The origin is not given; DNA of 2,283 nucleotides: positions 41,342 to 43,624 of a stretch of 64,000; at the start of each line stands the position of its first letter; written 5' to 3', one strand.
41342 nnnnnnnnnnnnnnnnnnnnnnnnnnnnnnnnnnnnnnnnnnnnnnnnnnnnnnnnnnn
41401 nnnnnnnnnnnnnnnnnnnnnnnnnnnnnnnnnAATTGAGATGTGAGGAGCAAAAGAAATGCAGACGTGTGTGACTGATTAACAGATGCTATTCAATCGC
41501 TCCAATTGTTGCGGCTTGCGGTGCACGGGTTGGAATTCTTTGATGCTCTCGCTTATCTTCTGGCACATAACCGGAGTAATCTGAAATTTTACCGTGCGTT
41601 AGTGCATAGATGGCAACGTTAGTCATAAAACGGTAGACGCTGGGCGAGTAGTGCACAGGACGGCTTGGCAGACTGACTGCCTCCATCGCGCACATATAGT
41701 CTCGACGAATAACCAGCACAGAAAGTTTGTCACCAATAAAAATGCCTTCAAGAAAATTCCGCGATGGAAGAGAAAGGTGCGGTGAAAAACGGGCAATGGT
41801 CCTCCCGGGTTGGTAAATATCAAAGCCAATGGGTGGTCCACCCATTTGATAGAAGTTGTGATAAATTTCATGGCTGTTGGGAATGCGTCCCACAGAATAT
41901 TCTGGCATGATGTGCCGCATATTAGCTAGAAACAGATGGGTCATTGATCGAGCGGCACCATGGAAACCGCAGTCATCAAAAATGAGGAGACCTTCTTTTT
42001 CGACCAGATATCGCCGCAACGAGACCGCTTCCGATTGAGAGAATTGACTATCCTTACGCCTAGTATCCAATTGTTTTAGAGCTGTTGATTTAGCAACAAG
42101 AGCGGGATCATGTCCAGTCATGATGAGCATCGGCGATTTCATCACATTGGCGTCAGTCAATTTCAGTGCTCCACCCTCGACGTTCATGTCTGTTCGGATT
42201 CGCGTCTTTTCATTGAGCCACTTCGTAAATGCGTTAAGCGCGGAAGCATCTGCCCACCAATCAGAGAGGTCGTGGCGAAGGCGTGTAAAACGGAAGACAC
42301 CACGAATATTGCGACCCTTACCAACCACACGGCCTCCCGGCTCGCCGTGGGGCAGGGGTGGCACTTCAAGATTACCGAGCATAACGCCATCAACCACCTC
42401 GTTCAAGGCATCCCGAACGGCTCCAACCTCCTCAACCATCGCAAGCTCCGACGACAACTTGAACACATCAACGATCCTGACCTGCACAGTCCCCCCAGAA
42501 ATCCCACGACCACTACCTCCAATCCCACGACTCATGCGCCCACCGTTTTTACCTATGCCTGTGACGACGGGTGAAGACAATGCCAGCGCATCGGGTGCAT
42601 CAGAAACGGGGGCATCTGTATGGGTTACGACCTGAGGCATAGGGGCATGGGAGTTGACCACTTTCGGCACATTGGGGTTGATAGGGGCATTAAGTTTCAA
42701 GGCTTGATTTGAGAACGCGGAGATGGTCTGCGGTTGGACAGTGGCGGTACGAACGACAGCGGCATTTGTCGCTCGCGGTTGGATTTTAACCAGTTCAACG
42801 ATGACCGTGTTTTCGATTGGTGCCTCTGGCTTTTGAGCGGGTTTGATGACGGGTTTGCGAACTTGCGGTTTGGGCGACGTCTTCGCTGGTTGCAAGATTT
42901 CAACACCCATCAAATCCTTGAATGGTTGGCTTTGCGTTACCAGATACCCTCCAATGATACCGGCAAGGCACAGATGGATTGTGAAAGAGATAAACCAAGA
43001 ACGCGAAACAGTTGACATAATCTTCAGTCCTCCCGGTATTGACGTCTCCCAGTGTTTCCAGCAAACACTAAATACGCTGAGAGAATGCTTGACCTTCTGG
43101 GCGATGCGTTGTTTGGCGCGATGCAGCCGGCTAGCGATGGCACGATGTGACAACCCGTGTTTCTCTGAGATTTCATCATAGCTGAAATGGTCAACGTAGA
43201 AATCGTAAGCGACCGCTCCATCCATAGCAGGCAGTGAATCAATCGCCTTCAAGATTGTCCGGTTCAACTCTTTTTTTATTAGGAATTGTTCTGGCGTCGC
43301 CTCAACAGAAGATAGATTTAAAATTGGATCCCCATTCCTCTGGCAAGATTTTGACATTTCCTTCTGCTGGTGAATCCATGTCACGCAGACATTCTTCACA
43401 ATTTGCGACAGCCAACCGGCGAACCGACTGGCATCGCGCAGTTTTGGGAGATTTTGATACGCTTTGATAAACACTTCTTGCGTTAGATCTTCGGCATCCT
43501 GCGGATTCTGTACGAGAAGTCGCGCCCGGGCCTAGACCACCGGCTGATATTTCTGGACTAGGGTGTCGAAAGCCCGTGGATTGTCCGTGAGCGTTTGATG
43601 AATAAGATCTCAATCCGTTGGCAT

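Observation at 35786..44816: Five in-frame stop codons (TAA, TGA, 3xTAG) confined to three minus-strand genes within 9 kb, all with conserved domains continuing across the stops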

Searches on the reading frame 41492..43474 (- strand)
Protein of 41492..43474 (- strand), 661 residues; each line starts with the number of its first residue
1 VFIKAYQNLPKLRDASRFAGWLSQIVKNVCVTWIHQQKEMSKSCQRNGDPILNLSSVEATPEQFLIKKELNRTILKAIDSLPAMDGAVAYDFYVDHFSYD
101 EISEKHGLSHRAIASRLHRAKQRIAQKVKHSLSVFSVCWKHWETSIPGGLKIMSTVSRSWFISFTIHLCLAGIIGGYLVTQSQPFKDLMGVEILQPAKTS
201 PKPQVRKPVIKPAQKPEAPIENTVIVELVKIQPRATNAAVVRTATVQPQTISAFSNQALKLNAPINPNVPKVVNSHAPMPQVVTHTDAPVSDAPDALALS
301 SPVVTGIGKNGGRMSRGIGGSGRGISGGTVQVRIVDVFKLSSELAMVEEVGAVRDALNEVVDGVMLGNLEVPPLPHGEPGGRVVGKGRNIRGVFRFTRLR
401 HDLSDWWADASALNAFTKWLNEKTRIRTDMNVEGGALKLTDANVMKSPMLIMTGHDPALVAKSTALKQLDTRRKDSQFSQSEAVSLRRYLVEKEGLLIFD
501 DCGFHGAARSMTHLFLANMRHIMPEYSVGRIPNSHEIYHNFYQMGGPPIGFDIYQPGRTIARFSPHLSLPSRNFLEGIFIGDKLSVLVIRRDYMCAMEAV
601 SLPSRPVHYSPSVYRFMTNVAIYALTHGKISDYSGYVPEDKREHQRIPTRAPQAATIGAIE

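Call 11: find_related_loci(query=window:41492-43474:-, collection=genome_contigs, flank=10000)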
Query window:41492-43474:- (661 aa) in genome_contigs; peptide patterns used: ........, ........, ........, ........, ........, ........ (x = any residue, [..] = any of these).
101 stretches matched a pattern; 84 encode a relative of the query (tblastn E <= 1e-3); the best 80 are kept; 78 distinct loci.
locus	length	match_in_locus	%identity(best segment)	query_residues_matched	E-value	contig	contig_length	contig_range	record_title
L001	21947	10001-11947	72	1-661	0e+0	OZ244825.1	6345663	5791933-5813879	MAG: Candidatus Poribacteria bacterium isolate 9ee73198-b11f-455e-92bc-43fc746e3fb5 genome assembly, chromosome: 1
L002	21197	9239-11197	69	1-661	0e+0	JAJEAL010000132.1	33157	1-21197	MAG: Candidatus Poribacteria bacterium isolate jk18x7bins.5 k141_2947685, whole genome shotgun sequence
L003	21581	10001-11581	87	135-661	0e+0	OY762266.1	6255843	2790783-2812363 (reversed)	MAG: Candidatus Poribacteria bacterium isolate f15cbddf-0c87-47e8-aab1-4ca568006f86 genome assembly, chromosome: 1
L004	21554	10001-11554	85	141-661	0e+0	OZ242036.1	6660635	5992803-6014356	MAG: Candidatus Poribacteria bacterium isolate 54b3e0b4-8990-4cd1-959a-c9693763f33b genome assembly, chromosome: 1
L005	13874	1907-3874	72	1-661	0e+0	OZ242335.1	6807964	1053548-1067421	MAG: Candidatus Poribacteria bacterium isolate 0e18bbbf-3c5b-4f4e-9be4-718f64127597 genome assembly, chromosome: 1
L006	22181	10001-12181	81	75-661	0e+0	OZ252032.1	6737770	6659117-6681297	MAG: Candidatus Poribacteria bacterium isolate aa3f26ad-70d9-470a-add4-ad97223fdacd genome assembly, chromosome: 1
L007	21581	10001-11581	80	139-661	0e+0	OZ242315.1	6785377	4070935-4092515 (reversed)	MAG: Candidatus Poribacteria bacterium isolate 55818b94-eea9-47de-9476-a843df335cd7 genome assembly, chromosome: 1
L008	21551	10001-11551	81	149-661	0e+0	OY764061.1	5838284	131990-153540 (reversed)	MAG: Candidatus Poribacteria bacterium isolate 89293177-375a-4259-af6b-6508537173d0 genome assembly, chromosome: 1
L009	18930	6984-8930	72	1-661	0e+0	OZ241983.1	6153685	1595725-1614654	MAG: Candidatus Poribacteria bacterium isolate 364a25e6-8d4f-453a-8db8-f2b726c437a0 genome assembly, chromosome: 1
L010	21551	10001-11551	79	149-661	0e+0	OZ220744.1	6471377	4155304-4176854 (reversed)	MAG: Candidatus Poribacteria bacterium isolate 67f587a8-c379-43ee-8694-439c00dbce40 genome assembly, chromosome: 1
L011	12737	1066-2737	80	95-661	0e+0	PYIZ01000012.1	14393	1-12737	MAG: Candidatus Poribacteria bacterium isolate PCPOR2b Ga0206366_112, whole genome shotgun sequence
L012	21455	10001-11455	60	156-661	0e+0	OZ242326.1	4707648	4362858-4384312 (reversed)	MAG: Candidatus Poribacteria bacterium isolate 51771988-02c0-4c83-b383-74e9f226940d genome assembly, chromosome: 1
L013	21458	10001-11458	60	157-661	0e+0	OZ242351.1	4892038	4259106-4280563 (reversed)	MAG: Candidatus Poribacteria bacterium isolate f935c7b2-2358-4189-a958-9ccc83df77d9 genome assembly, chromosome: 1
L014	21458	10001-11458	60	157-661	0e+0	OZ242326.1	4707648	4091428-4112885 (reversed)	MAG: Candidatus Poribacteria bacterium isolate 51771988-02c0-4c83-b383-74e9f226940d genome assembly, chromosome: 1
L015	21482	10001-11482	59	151-661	0e+0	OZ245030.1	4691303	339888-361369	MAG: Candidatus Poribacteria bacterium isolate f3f56de0-ea6e-4eab-9813-cfd719c0cda4 genome assembly, chromosome: 1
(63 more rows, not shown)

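Call 43: search_protein_families(library=ncbifam, proteins=[P0133], max_evalue=0.001)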
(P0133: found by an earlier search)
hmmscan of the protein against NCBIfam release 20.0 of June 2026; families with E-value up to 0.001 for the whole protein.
P0133 (469 aa): 8 families
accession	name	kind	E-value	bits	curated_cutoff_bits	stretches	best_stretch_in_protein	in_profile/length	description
TIGR03525.2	GldK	equivalog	1.1e-43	150.1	350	2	296-461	219-405/408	T9SS ring complex lipoprotein PorK/GldK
TIGR03440.2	egtB_TIGR03440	equivalog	1.1e-29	103.8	360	2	295-459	272-412/413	ergothioneine biosynthesis protein EgtB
NF041186.1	SenA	equivalog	1.5e-22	80.5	420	2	295-460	269-381/382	selenoneine synthase SenA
NF051459.1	pyoverdine_PvdO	equivalog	3.3e-20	72.3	500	1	207-396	22-225/280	dihydropyoverdine dehydrogenase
TIGR03530.1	GldJ_short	equivalog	1e-14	54.3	382.9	1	348-459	272-388/396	gliding motility lipoprotein GldJ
TIGR03524.1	GldJ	equivalog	2.6e-12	46.2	458.2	1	348-391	321-366/559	gliding motility lipoprotein GldJ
TIGR04344.1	ovoA_Nterm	equivalog_domain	6.3e-11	41.8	400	1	297-390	296-384/444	5-histidylcysteine sulfoxide synthase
TIGR02171.1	Fb_sc_TIGR02171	subfamily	1.4e-06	26.6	544.35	0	315-391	158-219/912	TIGR02171 family lipoprotein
